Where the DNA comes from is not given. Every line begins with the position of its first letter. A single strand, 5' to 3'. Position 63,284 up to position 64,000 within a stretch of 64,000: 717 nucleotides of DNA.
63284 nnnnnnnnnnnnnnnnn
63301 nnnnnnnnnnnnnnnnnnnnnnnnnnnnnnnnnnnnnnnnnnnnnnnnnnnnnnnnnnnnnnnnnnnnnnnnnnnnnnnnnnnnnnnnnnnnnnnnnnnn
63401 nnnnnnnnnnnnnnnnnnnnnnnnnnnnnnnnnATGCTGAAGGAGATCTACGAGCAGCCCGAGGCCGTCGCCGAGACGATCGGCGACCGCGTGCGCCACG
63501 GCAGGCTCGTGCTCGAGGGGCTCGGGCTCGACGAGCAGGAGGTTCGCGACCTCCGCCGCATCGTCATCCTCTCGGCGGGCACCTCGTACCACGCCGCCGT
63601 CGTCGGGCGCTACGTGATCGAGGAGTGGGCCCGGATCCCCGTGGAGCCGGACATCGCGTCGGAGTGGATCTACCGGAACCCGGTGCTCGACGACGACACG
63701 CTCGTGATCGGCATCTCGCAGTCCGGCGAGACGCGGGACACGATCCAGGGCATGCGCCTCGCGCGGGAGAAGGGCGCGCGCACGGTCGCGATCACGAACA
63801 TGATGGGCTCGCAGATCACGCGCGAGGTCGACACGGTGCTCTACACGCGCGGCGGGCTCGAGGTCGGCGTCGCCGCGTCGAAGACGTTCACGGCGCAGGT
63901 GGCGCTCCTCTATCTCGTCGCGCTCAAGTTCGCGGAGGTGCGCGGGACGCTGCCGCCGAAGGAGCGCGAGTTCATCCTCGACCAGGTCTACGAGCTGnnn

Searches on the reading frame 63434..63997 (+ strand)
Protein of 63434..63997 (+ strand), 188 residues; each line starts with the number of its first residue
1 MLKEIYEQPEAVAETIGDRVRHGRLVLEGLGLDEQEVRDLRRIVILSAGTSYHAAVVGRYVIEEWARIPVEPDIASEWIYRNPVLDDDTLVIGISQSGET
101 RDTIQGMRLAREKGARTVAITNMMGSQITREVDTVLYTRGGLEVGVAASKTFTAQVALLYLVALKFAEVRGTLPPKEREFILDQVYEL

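Call 69: search_protein_families(library=pfam, proteins=[window:63434-63997:+], max_evalue=0.00001)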
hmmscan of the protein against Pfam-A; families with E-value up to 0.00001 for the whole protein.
window:63434-63997:+ (188 aa): 1 family
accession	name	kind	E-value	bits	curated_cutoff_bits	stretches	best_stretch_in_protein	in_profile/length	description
PF01380.27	SIS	-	2.5e-30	105.4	25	1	38-164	3-130/131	SIS domain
